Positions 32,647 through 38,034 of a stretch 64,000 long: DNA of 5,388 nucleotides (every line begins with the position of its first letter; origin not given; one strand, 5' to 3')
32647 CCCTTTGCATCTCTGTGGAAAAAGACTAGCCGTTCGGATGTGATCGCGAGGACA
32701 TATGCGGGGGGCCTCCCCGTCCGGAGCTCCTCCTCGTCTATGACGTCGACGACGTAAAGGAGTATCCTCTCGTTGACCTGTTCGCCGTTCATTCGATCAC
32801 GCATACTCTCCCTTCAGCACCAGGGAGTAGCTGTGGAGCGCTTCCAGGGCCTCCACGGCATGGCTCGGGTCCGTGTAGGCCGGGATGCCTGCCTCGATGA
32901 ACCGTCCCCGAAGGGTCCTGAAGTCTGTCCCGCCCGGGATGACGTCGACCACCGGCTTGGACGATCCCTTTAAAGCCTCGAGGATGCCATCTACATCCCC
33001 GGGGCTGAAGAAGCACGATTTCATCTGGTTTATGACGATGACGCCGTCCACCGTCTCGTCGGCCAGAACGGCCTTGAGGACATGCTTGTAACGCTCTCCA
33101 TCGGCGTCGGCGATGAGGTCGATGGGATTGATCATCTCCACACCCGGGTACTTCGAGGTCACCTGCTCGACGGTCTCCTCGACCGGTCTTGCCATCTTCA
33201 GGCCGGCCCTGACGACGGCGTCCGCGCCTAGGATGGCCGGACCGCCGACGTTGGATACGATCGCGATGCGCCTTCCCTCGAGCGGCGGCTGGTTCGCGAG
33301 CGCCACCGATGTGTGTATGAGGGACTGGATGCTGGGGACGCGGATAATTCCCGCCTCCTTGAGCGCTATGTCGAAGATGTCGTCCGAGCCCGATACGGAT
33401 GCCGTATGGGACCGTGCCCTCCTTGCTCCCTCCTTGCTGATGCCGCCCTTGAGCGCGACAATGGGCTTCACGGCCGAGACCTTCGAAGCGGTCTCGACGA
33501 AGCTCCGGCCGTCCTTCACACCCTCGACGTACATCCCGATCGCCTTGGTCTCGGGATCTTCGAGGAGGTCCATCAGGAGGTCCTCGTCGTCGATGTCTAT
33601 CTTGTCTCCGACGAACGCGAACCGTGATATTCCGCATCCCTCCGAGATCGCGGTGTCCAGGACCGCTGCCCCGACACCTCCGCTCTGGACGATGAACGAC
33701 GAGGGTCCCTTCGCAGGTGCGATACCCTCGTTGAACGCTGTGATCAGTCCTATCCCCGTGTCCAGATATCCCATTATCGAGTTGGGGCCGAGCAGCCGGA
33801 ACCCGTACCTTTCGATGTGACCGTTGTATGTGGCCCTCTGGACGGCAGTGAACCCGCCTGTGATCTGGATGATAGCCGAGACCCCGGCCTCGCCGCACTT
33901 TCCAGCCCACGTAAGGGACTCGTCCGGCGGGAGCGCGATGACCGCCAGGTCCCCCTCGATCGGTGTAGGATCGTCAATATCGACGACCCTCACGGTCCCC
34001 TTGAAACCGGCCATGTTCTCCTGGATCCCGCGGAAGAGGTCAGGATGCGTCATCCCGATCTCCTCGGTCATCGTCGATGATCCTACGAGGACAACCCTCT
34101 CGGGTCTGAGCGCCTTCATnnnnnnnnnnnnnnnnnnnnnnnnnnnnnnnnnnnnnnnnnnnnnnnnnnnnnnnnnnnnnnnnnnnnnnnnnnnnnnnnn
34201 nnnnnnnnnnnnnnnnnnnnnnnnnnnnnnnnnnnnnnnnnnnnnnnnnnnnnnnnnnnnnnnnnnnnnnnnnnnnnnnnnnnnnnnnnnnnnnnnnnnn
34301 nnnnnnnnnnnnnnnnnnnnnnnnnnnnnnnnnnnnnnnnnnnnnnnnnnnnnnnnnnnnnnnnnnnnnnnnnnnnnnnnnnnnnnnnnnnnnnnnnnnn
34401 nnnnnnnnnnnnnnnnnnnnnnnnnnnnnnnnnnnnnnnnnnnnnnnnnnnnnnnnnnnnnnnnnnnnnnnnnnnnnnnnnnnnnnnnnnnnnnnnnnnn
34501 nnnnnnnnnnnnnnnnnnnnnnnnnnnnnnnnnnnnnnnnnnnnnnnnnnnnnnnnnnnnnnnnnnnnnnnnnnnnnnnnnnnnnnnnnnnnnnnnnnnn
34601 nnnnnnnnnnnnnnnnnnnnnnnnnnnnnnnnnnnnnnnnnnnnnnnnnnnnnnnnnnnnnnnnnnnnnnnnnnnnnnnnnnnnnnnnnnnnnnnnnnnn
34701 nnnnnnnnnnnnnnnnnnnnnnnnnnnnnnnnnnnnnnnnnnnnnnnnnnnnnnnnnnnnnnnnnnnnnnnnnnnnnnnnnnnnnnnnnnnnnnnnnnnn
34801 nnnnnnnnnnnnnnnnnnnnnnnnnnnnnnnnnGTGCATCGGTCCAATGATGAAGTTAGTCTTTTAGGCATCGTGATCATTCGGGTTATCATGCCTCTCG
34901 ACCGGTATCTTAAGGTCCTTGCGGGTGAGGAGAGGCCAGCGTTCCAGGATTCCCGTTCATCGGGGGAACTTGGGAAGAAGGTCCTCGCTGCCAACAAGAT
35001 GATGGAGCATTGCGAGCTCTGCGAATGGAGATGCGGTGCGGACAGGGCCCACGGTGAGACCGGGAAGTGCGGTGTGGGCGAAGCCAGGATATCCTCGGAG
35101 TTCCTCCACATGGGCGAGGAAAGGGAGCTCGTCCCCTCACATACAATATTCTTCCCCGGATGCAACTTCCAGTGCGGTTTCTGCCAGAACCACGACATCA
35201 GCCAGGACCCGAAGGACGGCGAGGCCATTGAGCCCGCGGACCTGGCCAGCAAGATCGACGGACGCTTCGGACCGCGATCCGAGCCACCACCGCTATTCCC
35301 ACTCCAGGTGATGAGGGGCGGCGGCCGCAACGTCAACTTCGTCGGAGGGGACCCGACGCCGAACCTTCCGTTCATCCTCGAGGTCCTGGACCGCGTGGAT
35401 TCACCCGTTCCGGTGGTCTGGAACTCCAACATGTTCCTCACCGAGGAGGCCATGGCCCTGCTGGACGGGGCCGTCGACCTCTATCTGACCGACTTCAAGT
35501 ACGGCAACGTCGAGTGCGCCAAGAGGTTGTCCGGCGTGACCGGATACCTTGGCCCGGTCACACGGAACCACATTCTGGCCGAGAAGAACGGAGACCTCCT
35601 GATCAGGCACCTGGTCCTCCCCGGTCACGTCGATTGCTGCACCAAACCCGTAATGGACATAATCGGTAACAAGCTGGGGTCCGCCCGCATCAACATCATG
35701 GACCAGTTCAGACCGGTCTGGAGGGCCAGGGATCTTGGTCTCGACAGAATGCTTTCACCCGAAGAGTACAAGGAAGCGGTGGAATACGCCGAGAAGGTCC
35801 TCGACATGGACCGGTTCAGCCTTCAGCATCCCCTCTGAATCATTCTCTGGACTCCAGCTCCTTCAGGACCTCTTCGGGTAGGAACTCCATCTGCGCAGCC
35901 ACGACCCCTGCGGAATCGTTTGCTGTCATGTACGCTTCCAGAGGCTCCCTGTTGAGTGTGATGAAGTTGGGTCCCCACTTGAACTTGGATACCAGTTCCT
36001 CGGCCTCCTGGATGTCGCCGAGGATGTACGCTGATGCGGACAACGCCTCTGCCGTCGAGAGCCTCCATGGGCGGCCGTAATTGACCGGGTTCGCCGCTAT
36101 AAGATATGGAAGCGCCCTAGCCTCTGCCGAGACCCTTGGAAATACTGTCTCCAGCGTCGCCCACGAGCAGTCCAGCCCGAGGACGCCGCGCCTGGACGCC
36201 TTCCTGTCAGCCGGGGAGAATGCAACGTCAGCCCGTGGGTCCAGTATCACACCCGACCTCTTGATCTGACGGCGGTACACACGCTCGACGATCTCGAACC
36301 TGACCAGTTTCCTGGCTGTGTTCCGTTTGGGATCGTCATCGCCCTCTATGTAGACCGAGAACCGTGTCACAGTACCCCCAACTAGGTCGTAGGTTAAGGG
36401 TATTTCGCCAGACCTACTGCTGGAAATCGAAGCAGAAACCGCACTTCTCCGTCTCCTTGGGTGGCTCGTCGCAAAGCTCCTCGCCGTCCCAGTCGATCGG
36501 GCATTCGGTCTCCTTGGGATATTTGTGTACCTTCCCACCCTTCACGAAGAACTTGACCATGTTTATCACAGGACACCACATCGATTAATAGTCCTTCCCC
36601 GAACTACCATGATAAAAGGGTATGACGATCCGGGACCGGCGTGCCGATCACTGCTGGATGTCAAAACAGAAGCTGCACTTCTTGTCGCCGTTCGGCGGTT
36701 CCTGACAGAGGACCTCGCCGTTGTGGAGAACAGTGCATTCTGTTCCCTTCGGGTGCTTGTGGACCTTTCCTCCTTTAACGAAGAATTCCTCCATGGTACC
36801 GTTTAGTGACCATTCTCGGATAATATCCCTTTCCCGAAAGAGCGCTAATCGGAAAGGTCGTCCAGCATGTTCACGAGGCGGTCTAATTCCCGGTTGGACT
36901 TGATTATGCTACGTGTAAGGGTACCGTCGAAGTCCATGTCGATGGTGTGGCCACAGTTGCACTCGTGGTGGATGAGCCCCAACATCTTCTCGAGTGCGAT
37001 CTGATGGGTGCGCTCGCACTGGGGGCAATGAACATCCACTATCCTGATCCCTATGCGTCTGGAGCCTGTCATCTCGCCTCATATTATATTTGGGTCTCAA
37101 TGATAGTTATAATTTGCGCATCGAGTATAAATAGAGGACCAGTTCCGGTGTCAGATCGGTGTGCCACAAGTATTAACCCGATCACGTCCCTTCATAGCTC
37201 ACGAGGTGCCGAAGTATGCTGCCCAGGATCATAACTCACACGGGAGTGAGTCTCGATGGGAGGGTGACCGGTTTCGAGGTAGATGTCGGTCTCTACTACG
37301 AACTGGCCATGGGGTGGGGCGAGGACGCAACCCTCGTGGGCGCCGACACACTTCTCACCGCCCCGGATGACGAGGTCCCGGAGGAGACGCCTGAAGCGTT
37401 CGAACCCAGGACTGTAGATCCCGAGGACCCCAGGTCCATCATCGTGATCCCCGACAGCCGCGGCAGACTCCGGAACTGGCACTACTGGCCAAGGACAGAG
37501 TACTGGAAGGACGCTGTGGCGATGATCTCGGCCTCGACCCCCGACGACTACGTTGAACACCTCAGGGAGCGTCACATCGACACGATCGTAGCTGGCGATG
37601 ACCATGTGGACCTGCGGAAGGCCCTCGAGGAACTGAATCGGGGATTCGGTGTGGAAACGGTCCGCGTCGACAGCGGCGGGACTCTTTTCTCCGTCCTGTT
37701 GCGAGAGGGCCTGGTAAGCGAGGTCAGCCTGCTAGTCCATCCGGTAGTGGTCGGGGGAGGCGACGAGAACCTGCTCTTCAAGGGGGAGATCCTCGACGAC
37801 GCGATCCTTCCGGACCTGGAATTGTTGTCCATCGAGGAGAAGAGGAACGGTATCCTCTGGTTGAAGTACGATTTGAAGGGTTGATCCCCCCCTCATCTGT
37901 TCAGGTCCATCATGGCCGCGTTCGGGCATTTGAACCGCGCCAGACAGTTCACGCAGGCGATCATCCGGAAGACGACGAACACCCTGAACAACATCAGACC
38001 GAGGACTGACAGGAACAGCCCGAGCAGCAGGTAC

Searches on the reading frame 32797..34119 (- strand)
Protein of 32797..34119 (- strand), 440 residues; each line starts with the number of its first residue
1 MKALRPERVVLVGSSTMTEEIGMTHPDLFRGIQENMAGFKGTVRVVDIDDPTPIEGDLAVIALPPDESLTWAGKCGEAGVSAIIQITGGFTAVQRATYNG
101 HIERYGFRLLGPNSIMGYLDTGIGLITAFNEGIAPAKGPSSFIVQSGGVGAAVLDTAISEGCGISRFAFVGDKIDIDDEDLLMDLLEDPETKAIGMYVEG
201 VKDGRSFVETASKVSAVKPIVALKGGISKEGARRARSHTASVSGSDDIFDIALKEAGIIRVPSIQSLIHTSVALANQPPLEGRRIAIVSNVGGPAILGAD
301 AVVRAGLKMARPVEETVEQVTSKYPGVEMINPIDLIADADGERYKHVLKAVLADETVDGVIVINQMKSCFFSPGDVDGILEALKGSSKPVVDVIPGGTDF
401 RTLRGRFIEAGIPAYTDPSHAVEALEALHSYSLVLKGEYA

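Call 50: search_protein_families(library=pfam, max_evalue=0.00001, proteins=[window:32797-34119:-])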
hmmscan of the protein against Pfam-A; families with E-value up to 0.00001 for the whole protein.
window:32797-34119:- (440 aa): 1 family
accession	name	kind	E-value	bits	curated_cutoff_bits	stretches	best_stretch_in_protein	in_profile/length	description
PF13607.11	Succ_CoA_lig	-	2.3e-43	147.7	27.4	1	138-271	2-135/138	Succinyl-CoA ligase like flavodoxin domain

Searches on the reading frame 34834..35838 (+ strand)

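Call 50: search_protein_families(library=pfam, max_evalue=0.00001, proteins=[window:34834-35838:+])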
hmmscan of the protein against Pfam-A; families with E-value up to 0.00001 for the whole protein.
window:34834-35838:+ (334 aa): 1 family
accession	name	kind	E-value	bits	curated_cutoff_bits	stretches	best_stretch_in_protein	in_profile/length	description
PF04055.27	Radical_SAM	-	3.8e-13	50.4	29.5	1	105-270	2-159/166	Radical SAM superfamily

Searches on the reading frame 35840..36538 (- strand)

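Call 50: search_protein_families(library=pfam, max_evalue=0.00001, proteins=[window:35840-36538:-])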
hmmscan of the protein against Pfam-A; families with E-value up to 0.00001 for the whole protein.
window:35840-36538:- (232 aa): 1 family
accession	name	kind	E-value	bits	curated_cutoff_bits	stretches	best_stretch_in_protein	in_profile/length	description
PF04034.18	Ribo_biogen_C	-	1.3e-41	141.7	29.9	1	97-220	1-127/127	Ribosome biogenesis protein, C-terminal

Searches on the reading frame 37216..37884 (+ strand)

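Call 50: search_protein_families(library=pfam, max_evalue=0.00001, proteins=[window:37216-37884:+])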
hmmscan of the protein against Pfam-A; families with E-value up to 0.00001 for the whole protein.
window:37216-37884:+ (222 aa): 1 family
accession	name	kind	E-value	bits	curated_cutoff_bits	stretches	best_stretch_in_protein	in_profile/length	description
PF01872.23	RibD_C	-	2.6e-18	67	24.1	1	35-213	40-195/197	RibD C-terminal domain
